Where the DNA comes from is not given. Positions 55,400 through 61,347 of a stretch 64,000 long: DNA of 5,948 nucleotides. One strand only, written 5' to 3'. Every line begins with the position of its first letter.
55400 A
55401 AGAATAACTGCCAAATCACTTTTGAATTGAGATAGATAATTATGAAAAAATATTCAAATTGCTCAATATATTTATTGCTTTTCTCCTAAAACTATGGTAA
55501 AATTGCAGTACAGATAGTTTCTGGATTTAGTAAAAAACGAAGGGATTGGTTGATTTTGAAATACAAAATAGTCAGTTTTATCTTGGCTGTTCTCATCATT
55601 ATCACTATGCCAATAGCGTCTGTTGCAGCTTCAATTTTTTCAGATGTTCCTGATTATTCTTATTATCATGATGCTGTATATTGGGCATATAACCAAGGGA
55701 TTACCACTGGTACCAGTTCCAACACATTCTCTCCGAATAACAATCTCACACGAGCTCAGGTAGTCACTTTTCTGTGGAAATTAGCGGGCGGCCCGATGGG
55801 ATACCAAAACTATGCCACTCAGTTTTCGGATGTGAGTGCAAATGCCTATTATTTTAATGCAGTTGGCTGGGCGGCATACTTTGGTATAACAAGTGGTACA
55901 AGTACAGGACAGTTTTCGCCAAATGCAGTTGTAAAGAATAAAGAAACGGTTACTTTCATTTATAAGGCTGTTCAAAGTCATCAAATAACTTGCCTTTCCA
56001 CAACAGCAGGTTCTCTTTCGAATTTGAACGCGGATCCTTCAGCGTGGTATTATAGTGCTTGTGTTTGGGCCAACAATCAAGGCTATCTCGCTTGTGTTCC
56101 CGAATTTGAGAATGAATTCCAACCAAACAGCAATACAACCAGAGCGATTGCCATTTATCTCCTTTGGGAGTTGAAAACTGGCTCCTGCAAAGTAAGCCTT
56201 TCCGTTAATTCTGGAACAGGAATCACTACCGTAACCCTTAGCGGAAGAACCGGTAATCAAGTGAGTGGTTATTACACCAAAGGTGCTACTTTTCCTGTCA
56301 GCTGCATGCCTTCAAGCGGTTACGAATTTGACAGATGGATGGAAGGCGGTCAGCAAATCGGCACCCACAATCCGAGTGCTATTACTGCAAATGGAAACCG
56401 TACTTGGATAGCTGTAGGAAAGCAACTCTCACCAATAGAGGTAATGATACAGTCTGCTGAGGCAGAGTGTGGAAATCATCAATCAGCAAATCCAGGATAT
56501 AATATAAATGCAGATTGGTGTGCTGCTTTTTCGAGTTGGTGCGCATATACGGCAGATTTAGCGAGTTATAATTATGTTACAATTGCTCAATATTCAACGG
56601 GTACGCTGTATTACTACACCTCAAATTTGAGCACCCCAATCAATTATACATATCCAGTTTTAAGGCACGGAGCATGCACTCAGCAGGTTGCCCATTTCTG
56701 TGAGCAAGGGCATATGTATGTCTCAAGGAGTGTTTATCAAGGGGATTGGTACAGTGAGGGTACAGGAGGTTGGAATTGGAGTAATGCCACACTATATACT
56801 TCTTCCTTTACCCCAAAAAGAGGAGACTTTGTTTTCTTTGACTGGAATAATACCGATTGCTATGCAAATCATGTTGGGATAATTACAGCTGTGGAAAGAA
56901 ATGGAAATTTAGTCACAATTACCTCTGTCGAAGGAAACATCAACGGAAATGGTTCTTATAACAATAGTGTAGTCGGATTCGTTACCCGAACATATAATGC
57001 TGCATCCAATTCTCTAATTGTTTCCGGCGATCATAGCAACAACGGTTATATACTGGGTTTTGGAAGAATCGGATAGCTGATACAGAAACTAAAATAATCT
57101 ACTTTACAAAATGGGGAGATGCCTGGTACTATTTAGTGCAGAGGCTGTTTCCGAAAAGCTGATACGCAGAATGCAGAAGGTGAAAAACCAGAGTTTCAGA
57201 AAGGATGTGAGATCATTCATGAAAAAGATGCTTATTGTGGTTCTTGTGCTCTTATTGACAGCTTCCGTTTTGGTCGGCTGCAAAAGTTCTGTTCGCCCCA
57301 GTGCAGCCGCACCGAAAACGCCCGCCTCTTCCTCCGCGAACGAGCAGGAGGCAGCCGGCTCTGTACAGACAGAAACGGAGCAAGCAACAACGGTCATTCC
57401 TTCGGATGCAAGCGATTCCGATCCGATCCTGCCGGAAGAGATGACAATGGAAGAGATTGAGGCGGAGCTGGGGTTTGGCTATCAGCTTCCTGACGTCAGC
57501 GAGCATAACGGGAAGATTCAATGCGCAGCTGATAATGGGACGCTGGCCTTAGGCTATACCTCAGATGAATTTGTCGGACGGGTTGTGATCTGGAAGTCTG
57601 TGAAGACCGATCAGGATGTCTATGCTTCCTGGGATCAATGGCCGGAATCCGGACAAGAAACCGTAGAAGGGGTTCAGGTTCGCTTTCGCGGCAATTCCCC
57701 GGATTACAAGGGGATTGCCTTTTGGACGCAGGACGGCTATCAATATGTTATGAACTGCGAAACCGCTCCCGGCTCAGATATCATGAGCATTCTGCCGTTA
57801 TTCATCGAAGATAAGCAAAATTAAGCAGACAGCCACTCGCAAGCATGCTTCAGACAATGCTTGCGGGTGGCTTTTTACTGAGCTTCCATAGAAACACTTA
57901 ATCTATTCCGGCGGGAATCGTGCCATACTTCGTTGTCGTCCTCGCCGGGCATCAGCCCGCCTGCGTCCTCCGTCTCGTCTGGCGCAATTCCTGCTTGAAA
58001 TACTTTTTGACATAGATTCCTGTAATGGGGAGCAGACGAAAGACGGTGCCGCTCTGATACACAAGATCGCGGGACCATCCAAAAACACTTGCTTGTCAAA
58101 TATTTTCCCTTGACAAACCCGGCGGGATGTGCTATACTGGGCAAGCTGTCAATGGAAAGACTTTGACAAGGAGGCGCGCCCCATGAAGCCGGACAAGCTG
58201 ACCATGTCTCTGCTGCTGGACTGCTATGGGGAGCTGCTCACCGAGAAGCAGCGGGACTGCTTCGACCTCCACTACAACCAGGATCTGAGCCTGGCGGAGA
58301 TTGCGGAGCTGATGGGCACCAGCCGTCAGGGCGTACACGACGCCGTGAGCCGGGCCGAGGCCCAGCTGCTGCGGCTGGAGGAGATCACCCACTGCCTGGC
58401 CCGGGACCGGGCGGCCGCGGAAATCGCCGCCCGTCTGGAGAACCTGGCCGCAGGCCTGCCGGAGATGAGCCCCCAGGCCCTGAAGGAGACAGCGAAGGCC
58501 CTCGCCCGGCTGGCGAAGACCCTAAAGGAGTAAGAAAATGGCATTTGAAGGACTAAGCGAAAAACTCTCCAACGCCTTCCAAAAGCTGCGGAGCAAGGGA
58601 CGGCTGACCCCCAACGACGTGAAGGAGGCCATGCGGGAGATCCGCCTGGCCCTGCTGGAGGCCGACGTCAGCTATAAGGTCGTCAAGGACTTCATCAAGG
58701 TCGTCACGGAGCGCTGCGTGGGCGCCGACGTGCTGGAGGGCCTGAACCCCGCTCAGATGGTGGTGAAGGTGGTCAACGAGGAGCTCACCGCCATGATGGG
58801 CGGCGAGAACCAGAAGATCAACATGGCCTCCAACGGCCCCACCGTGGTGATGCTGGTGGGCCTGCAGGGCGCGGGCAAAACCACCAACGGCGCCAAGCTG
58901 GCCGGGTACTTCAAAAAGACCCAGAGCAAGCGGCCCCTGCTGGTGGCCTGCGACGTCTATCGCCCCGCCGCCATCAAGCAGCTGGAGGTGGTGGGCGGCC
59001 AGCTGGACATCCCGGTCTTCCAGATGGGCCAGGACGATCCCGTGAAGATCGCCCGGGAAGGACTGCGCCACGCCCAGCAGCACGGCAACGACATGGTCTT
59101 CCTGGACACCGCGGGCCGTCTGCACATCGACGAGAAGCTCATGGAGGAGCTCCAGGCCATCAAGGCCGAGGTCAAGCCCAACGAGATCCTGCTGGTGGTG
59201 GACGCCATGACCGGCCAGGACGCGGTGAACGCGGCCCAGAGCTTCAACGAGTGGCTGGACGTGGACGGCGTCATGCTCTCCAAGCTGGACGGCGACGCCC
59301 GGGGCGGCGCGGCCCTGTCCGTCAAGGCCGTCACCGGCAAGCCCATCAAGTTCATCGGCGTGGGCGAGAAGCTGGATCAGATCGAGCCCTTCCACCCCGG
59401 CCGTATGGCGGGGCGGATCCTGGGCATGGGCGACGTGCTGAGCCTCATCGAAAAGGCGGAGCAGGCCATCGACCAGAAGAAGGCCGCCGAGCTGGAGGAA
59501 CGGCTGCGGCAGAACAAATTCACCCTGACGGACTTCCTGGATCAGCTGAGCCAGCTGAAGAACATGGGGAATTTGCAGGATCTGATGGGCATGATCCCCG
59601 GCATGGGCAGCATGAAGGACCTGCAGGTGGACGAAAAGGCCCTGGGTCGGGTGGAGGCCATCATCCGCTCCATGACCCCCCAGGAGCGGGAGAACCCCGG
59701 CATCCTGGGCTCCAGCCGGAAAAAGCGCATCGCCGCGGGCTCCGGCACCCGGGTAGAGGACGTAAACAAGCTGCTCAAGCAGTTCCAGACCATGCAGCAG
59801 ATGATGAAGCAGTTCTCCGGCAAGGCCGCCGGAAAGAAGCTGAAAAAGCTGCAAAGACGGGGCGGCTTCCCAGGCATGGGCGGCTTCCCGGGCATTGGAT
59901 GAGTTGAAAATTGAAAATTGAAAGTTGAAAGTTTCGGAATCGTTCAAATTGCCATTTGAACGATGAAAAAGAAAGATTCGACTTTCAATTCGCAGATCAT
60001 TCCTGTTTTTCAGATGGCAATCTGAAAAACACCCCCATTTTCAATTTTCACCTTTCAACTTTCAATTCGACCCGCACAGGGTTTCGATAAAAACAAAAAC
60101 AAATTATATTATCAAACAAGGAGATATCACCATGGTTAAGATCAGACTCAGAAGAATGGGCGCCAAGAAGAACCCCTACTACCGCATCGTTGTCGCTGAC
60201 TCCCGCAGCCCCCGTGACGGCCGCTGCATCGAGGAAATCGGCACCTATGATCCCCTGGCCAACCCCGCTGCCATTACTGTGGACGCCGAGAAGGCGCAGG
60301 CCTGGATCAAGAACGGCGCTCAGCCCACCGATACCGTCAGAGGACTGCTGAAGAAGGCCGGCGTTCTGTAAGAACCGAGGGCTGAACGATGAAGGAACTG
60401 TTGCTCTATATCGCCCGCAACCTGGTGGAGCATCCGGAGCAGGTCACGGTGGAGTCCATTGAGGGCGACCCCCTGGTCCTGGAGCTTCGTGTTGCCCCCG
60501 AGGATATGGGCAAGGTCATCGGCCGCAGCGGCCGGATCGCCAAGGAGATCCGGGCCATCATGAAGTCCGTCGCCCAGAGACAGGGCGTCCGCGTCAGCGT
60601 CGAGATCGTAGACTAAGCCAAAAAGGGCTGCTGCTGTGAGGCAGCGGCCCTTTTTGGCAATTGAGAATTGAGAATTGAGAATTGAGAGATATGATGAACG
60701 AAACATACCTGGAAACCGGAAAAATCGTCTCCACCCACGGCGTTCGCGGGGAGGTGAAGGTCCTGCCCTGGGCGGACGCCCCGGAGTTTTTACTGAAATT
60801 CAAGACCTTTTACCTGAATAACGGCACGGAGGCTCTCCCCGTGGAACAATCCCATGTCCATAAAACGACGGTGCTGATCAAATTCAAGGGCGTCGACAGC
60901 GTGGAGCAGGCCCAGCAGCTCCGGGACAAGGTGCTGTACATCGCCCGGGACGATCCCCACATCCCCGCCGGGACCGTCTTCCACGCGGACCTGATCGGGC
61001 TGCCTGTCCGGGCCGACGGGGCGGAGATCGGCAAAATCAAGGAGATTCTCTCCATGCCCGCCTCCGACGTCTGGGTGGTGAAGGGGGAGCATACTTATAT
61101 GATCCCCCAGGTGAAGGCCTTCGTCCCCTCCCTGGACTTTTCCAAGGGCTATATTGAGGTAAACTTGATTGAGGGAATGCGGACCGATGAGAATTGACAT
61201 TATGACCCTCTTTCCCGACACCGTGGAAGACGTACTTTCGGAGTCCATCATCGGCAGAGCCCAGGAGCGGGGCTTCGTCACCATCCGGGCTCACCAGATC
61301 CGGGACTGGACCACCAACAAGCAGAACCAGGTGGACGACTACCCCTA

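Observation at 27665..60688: Modular family of heptamer arrays and nested palindromes colonising both spacers and ORFs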

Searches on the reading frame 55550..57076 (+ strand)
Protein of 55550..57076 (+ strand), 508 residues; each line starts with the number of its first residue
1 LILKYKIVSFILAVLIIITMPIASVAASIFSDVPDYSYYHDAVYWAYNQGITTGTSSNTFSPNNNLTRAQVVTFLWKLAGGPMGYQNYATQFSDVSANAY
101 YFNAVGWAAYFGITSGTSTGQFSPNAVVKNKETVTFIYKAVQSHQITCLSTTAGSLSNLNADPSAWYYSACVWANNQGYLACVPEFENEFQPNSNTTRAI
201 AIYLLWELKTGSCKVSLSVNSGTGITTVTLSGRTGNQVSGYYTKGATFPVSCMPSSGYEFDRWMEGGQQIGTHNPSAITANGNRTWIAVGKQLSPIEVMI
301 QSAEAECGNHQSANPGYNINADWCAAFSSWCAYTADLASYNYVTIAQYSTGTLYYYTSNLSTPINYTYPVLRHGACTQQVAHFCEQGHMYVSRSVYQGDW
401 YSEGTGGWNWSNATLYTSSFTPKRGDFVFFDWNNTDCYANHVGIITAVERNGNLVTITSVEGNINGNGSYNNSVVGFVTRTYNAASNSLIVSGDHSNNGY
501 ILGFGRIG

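Call 22: search_protein_families(library=pfam, proteins=[window:55550-57076:+])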
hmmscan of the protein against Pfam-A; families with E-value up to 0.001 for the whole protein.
window:55550-57076:+ (508 aa): 3 families
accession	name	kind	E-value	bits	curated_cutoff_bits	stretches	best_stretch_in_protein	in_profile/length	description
PF00395.25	SLH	-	1.4e-22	79.8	20.8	2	30-71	2-43/44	S-layer homology domain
PF05257.22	CHAP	-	8.4e-06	26.6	26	1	375-463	10-81/81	CHAP domain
PF18998.6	Flg_new_2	-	0.00079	19.8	23.6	1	227-278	2-54/73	Divergent InlB B-repeat domain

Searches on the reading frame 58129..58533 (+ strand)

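Call 22: search_protein_families(library=pfam, proteins=[window:58129-58533:+])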
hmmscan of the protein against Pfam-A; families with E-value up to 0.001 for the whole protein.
window:58129-58533:+ (134 aa): 5 families
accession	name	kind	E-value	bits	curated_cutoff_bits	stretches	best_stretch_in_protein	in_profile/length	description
PF04297.20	UPF0122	-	1.6e-21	76.9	22.7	1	23-106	4-87/101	Putative helix-turn-helix protein, YlxM / p13 like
PF08281.18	Sigma70_r4_2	-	3.4e-11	43.1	25.7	1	35-80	9-54/54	Sigma-70, region 4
PF04545.22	Sigma70_r4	-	3.2e-08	33.4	24.1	1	37-76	5-44/50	Sigma-70, region 4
PF12802.13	MarR_2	-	0.00065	20.3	27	0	49-79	16-47/61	MarR family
PF05344.16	DUF746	-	0.00077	19.9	26.9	0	50-94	10-54/64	Domain of Unknown Function (DUF746)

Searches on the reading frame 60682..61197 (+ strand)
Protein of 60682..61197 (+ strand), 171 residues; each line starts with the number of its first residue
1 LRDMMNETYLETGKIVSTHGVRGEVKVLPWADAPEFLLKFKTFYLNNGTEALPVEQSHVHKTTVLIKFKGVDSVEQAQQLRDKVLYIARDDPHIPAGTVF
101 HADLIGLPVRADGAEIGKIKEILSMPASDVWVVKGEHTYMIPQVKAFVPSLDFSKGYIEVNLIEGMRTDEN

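Call 22: search_protein_families(library=pfam, proteins=[window:60682-61197:+])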
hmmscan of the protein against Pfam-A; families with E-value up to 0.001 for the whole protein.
window:60682-61197:+ (171 aa): 3 families
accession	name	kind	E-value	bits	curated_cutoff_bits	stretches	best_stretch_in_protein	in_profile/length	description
PF01782.24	RimM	-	2.2e-21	76.3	23.5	1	12-91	2-84/84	RimM N-terminal domain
PF24986.1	PRC_RimM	-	1.1e-12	47.8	27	1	102-165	2-68/69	RimM PRC barrel domain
PF05239.21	PRC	-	6.6e-05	23.3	21.2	1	99-165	4-76/78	PRC-barrel domain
